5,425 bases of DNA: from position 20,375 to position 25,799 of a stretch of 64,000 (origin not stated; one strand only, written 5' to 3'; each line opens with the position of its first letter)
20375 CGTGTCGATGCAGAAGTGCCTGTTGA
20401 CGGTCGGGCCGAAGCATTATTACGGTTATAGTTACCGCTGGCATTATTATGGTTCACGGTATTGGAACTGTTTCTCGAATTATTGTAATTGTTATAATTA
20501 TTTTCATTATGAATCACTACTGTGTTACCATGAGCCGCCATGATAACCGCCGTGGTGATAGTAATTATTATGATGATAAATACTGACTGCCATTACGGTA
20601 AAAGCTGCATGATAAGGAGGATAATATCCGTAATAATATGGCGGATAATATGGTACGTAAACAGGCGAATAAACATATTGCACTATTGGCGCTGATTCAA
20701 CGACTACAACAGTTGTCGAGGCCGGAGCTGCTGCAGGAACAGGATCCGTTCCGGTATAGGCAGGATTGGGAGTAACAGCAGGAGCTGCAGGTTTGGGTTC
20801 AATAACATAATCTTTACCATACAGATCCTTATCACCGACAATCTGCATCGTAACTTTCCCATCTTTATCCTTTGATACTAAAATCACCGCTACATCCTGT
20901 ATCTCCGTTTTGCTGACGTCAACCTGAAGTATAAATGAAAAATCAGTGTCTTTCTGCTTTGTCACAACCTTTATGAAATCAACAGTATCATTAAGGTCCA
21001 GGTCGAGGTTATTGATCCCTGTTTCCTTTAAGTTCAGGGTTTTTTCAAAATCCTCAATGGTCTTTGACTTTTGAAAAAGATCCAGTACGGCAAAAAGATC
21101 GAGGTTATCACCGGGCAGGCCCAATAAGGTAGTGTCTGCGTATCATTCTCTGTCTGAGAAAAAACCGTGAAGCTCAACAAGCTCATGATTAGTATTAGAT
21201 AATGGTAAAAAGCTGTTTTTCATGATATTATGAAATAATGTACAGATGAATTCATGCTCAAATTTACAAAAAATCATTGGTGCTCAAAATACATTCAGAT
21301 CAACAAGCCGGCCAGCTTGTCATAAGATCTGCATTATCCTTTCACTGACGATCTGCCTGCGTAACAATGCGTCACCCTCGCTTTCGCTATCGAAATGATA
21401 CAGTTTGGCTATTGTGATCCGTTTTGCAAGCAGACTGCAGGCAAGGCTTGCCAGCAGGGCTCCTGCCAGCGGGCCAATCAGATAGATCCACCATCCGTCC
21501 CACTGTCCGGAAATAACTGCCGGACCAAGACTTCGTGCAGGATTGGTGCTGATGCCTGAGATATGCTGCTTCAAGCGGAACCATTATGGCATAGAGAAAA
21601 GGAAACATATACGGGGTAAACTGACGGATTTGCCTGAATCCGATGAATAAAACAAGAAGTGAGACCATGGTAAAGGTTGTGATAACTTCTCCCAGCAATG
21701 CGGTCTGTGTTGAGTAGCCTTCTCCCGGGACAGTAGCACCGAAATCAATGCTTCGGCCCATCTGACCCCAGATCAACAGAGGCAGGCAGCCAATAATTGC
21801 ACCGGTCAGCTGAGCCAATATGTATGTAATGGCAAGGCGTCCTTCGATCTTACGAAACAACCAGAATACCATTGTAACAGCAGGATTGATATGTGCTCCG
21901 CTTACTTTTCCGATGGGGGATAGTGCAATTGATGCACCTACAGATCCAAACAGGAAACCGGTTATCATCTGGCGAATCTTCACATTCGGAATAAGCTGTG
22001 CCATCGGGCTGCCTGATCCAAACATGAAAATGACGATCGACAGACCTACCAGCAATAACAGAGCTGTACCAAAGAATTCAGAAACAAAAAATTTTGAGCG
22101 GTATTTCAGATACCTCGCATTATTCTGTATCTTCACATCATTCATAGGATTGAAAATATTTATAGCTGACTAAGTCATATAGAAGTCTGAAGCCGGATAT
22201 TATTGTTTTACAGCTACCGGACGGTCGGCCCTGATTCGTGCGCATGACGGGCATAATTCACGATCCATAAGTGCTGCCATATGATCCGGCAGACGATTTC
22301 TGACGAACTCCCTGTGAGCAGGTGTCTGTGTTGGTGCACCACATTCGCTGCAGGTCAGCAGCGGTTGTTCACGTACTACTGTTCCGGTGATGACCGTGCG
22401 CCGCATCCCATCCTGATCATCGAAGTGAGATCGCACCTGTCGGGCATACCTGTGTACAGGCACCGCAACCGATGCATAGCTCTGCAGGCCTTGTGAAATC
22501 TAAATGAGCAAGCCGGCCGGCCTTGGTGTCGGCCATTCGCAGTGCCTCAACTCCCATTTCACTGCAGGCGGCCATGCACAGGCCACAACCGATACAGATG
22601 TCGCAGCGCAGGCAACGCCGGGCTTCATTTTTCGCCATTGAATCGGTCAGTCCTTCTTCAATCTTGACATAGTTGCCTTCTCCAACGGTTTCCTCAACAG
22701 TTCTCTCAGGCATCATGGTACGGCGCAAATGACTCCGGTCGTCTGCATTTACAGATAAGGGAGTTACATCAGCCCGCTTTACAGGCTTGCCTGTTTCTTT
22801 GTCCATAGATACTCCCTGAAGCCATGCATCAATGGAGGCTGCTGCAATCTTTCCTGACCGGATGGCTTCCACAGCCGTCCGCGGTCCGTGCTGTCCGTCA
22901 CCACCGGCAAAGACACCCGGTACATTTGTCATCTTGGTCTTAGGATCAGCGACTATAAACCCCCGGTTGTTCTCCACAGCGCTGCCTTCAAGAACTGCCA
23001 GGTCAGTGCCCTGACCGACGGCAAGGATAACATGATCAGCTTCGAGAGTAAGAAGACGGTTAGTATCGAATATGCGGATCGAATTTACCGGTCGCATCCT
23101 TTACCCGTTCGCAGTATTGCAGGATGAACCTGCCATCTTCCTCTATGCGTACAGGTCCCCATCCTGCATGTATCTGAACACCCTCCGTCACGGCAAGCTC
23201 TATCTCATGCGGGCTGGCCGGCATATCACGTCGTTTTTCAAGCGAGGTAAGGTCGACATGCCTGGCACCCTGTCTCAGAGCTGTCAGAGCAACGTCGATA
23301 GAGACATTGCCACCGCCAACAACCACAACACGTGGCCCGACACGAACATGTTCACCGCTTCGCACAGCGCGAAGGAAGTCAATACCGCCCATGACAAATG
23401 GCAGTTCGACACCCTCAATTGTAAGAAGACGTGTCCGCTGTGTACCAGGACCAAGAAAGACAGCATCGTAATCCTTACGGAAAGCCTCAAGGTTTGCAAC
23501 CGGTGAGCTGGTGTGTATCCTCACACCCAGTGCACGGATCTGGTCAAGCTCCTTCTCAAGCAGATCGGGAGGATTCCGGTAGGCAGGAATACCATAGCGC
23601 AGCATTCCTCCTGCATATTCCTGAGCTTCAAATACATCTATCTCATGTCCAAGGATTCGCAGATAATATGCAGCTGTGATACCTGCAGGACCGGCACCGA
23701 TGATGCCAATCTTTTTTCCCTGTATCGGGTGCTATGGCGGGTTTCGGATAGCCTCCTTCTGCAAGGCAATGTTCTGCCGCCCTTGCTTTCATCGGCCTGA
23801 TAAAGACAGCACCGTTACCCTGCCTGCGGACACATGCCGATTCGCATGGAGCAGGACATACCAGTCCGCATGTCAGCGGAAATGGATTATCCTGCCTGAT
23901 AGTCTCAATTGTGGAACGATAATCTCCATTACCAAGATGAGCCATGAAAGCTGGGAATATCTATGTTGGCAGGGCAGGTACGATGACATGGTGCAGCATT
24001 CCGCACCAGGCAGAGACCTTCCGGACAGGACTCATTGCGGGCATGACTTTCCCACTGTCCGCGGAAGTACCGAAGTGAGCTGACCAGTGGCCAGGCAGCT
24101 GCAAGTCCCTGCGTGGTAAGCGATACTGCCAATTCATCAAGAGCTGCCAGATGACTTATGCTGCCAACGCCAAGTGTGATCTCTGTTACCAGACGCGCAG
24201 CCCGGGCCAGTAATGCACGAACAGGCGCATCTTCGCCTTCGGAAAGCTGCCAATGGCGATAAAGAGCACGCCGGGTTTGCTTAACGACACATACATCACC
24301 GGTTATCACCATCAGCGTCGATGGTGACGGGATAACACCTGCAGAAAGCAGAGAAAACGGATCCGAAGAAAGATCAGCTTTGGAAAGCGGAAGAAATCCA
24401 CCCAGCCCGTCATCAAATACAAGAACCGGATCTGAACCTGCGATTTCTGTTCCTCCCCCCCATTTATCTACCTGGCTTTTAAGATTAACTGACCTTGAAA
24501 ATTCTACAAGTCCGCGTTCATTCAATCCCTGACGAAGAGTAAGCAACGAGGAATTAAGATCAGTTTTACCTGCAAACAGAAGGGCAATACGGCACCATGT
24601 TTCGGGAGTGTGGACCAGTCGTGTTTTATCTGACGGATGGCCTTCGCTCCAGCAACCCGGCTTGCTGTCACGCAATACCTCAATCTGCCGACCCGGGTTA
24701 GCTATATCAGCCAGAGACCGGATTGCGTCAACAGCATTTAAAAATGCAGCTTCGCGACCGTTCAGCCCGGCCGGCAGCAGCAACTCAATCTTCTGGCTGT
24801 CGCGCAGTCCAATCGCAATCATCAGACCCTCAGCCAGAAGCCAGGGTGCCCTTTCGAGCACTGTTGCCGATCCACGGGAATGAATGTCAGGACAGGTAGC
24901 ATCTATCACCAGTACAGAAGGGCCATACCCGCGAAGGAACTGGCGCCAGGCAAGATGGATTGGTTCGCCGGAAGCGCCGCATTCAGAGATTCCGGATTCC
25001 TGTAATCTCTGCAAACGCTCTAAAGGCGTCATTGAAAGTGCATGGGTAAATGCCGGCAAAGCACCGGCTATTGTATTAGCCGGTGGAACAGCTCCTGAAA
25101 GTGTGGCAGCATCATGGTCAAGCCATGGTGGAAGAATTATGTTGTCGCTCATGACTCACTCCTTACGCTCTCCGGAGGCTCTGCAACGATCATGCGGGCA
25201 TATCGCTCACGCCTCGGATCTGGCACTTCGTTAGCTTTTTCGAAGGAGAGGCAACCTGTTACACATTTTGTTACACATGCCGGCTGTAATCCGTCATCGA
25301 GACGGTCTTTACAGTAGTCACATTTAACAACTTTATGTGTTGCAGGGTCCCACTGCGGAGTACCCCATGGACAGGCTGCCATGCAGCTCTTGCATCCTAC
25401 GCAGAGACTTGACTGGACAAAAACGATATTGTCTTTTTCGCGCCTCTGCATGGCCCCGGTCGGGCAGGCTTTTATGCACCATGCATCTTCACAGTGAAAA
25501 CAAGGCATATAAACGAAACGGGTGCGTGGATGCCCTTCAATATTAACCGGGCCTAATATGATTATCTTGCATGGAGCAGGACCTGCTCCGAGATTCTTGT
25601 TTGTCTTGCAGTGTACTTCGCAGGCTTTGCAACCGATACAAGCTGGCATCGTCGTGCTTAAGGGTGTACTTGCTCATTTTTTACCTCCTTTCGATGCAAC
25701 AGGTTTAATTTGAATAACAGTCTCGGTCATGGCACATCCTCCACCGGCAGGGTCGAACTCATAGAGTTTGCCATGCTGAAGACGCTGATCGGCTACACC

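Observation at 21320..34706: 13.4-kb translationally coupled block joining a sugar hydrolase and dehydrogenase to a cytoplasmic NAD(P)H-linked molybdoenzyme and sulfur-type redox genes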

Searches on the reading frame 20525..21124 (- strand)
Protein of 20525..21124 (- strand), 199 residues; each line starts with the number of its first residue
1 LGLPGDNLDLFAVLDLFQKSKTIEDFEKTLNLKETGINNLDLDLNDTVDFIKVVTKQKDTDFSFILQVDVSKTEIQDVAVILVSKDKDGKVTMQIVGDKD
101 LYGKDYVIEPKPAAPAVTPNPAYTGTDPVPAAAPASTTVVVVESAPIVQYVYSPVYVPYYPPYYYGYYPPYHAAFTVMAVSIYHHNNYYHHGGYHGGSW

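Call 46: find_encoding_contigs(protein=window:20525-21124:-, flank=3000, max_places=4)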
Protein window:20525-21124:- (199 aa): no gene with exactly this product is on record in the collection.

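Call 51: search_protein_families(library=pfam, proteins=[window:20525-21124:-], max_evalue=0.001)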
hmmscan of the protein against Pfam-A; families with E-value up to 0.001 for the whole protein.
window:20525-21124:- (199 aa): 0 families

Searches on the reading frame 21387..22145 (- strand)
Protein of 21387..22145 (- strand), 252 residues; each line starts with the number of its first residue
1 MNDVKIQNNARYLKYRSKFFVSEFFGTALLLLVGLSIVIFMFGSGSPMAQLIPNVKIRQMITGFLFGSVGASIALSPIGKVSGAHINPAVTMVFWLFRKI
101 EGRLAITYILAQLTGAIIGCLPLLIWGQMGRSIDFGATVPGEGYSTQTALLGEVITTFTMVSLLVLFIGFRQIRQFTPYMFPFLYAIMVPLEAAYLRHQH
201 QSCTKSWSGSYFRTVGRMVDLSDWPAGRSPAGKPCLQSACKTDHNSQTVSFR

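Call 5: search_protein_families(library=pfam, proteins=[window:21387-22145:-], max_evalue=0.01)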
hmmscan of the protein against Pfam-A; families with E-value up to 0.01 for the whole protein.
window:21387-22145:- (252 aa): 1 family
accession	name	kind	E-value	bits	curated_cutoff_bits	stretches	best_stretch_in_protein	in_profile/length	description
PF00230.25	MIP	-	1.5e-22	80.9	25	1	18-164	9-147/222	Major intrinsic protein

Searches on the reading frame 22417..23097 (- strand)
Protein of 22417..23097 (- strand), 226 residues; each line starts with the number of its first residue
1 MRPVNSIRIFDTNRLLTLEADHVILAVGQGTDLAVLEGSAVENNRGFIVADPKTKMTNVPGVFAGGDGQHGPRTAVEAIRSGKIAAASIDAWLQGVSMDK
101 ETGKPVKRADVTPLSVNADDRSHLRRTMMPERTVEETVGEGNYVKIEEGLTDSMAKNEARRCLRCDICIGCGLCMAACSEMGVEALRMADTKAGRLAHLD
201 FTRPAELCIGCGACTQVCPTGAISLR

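Call 5: search_protein_families(library=pfam, proteins=[window:22417-23097:-], max_evalue=0.01)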
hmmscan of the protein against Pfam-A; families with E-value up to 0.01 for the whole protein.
window:22417-23097:- (226 aa): 16 families
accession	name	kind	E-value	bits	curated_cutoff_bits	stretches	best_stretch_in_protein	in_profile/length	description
PF14697.11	Fer4_21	-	6.7e-11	42.6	35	1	166-224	6-58/59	4Fe-4S dicluster domain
PF12838.12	Fer4_7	-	2.3e-10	41.2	27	1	168-222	2-52/52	4Fe-4S dicluster domain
PF07992.20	Pyr_redox_2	-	1.5e-09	38.2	26.1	1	17-82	225-291/291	Pyridine nucleotide-disulphide oxidoreductase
PF13187.11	Fer4_9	-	3.6e-09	36.9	27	1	168-223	2-52/52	4Fe-4S dicluster domain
PF00037.32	Fer4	-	4.1e-09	36.3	21.1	1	206-224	6-24/24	4Fe-4S binding domain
PF13183.11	Fer4_8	-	1.9e-07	31.9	27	1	166-221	3-67/68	4Fe-4S dicluster domain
PF12837.12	Fer4_6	-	7.1e-07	29.3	25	1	206-223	7-24/24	4Fe-4S binding domain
PF12797.12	Fer4_2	-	1.1e-06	28.7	24.5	1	205-220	7-22/22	4Fe-4S binding domain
PF13237.11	Fer4_10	-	4.9e-06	26.8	25.5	2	166-219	7-53/53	4Fe-4S dicluster domain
PF25160.1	LdpA_Fe-S-bd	-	4.4e-05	23.6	27.6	1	205-224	25-44/49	LdpA Fe-S cluster-binding domain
PF12800.12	Fer4_4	-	5.3e-05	23.7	24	1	206-221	2-17/17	4Fe-4S binding domain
PF13534.11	Fer4_17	-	0.00015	22.7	22.2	1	168-221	2-59/61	4Fe-4S dicluster domain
PF17179.9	Fer4_22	-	0.00045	21.4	27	0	207-220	80-93/95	4Fe-4S dicluster domain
PF12798.12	Fer4_3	-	0.00046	21.3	27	1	208-222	1-15/15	4Fe-4S binding domain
PF13484.11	Fer4_16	-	0.00046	21.3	30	1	208-224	2-18/66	4Fe-4S double cluster binding domain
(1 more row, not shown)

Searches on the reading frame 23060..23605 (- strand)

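Call 5: search_protein_families(library=pfam, proteins=[window:23060-23605:-], max_evalue=0.01)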
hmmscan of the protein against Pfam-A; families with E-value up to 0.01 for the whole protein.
window:23060-23605:- (181 aa): 5 families
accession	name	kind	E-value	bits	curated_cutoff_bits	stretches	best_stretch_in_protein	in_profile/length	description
PF07992.20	Pyr_redox_2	-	2.6e-09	37.3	26.1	1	42-159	96-214/291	Pyridine nucleotide-disulphide oxidoreductase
PF00070.33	Pyr_redox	-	0.00083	20.3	22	0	92-154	1-66/82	Pyridine nucleotide-disulphide oxidoreductase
PF13738.12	Pyr_redox_3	-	0.0043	16.8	30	1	90-119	164-192/305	Pyridine nucleotide-disulphide oxidoreductase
PF01266.30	DAO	-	0.0044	17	27.9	0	11-41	147-177/353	FAD dependent oxidoreductase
PF03061.28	4HBT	-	0.0099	16.6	20.6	0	73-108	36-71/79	Thioesterase superfamily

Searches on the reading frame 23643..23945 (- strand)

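Call 5: search_protein_families(library=pfam, proteins=[window:23643-23945:-], max_evalue=0.01)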
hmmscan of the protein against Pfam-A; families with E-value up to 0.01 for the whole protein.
window:23643-23945:- (100 aa): 1 family
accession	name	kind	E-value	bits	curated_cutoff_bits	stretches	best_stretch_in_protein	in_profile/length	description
PF14691.11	Fer4_20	-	3.3e-09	37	25.8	1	3-62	48-110/113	Dihydroprymidine dehydrogenase domain II, 4Fe-4S cluster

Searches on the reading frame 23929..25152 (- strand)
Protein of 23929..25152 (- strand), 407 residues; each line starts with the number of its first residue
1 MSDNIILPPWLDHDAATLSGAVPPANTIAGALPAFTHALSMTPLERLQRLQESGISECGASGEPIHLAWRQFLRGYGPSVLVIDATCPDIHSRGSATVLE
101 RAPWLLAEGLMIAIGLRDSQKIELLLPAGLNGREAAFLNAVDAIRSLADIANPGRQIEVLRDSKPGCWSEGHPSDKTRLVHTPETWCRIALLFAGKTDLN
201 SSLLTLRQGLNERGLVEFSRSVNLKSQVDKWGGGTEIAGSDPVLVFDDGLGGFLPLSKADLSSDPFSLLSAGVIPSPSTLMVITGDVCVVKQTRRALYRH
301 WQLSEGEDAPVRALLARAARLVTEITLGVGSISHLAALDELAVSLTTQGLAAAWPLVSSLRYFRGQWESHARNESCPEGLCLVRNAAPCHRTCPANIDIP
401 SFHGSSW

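Call 5: search_protein_families(library=pfam, proteins=[window:23929-25152:-], max_evalue=0.01)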
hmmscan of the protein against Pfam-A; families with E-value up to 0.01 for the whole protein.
window:23929-25152:- (407 aa): 0 families

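Call 59: search_solved_structures(query=window:23929-25152:-, max_evalue=0.01, show_alignments=2)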
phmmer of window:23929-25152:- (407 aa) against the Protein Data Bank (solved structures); distinct sequences matched with E-value up to 0.01: 28.
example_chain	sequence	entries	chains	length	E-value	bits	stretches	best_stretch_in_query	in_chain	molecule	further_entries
7t2r_B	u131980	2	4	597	2.8e-16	62.5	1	201-382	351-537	NiFe hydrogenase subunit B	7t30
8a6t_B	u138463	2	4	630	1.1e-15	60.6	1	197-383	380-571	Electron bifurcating hydrogenase subunit HydB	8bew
7q4w_B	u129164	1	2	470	1.9e-15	59.8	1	202-382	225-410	Iron hydrogenase HydB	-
7q4v_B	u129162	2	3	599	3.5e-15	58.9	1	202-382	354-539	Iron hydrogenase HydB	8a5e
8oh5_B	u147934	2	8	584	1.2e-12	50.6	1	203-381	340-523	NAD-reducing hydrogenase subunit HoxF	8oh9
9bov_B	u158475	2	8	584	1.3e-12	50.5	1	203-382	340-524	NADH dehydrogenase (Quinone)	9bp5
9mqx_B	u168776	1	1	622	9.1e-12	47.7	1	175-388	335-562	NADH:ubiquinone oxidoreductase, NADH-binding (51 kD) subunit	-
7p5h_B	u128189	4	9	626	2.1e-11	46.5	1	210-383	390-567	Fe-hydrogenase, subunit beta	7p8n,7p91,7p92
6vw7_B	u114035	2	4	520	1e-10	44.2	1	207-363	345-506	NAD-dependent formate dehydrogenase beta subunit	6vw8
9n5u_B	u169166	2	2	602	7.4e-10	41.4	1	201-381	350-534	NfnB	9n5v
7ar7_F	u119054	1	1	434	3.6e-05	26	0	193-374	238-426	NADH dehydrogenase [ubiquinone] flavoprotein 1, mitochondrial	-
8e73_V1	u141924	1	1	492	5e-05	25.5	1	193-374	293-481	NDUV1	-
7a23_A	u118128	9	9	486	5e-05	25.5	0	193-374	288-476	51kDa | NADH dehydrogenase [ubiquinone] flavoprotein 1, mitochondrial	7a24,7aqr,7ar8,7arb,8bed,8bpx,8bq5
6x89_V1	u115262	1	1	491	5.1e-05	25.5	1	193-374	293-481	NADH dehydrogenase [ubiquinone] flavoprotein 1, mitochondrial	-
9fe7_B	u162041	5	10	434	0.00018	23.6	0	30-113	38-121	NADH-quinone oxidoreductase subunit F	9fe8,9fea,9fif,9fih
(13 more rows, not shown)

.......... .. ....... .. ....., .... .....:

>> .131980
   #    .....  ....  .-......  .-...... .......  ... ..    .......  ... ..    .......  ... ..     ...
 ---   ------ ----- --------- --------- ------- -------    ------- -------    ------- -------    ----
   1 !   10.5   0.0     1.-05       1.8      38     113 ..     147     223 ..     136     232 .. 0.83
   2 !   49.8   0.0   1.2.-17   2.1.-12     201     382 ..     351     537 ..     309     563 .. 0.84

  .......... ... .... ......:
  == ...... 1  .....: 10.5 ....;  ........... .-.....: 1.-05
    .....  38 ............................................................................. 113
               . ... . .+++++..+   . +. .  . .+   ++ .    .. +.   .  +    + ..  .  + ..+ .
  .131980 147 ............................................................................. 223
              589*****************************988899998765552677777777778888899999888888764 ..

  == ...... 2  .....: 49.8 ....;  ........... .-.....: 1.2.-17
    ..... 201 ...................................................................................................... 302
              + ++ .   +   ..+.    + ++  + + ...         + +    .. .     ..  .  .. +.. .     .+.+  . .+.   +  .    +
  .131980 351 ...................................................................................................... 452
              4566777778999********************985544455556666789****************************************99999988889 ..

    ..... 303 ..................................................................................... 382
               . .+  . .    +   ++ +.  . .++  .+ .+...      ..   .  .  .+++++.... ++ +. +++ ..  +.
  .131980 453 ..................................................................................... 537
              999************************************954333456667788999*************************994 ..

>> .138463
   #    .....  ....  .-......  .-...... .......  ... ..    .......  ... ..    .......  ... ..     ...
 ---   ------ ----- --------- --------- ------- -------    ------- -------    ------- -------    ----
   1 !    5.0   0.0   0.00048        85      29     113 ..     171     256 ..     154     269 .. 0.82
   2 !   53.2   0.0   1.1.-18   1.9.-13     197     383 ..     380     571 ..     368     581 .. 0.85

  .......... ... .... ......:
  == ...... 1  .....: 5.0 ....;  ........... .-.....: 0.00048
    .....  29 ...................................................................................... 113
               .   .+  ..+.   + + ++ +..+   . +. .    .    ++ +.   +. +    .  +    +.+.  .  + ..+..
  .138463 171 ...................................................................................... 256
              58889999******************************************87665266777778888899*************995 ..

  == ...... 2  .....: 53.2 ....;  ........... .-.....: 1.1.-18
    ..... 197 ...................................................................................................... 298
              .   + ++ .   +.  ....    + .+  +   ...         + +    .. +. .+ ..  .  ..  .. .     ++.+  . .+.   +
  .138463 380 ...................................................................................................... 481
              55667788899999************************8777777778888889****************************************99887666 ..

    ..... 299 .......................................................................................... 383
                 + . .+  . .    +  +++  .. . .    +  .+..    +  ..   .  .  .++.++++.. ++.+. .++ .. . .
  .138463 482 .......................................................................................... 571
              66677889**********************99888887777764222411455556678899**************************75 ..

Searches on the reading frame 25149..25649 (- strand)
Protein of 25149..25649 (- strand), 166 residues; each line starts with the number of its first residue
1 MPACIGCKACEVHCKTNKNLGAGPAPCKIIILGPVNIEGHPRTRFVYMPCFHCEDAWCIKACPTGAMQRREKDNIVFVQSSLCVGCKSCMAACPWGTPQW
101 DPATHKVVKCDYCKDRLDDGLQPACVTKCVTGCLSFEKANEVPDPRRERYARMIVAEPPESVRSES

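Call 5: search_protein_families(library=pfam, proteins=[window:25149-25649:-], max_evalue=0.01)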
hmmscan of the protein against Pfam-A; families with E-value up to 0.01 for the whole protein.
window:25149-25649:- (166 aa): 12 families
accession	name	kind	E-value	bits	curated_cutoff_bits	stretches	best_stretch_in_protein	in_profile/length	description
PF13247.11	Fer4_11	-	1.9e-22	79.8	26.2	1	45-137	5-98/100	4Fe-4S dicluster domain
PF12838.12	Fer4_7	-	4.1e-12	46.8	27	2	4-66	2-52/52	4Fe-4S dicluster domain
PF13237.11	Fer4_10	-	2.1e-08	34.4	25.5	2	49-94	8-53/53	4Fe-4S dicluster domain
PF13187.11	Fer4_9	-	2e-07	31.3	27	1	50-95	2-49/52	4Fe-4S dicluster domain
PF00037.32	Fer4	-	6.9e-07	29.3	21.1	1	78-96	3-21/24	4Fe-4S binding domain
PF14697.11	Fer4_21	-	3.6e-05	24.3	35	1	50-94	8-52/59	4Fe-4S dicluster domain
PF12797.12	Fer4_2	-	0.00016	21.9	24.5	1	76-95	3-22/22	4Fe-4S binding domain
PF25160.1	LdpA_Fe-S-bd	-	0.00024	21.2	27.6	1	58-96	9-41/49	LdpA Fe-S cluster-binding domain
PF12837.12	Fer4_6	-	0.001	19.3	25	1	76-94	2-20/24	4Fe-4S binding domain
PF12800.12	Fer4_4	-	0.0023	18.6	24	1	81-94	2-15/17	4Fe-4S binding domain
PF12798.12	Fer4_3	-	0.0024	19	27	0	83-96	1-14/15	4Fe-4S binding domain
PF13484.11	Fer4_16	-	0.0064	17.7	30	0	50-70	2-20/66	4Fe-4S double cluster binding domain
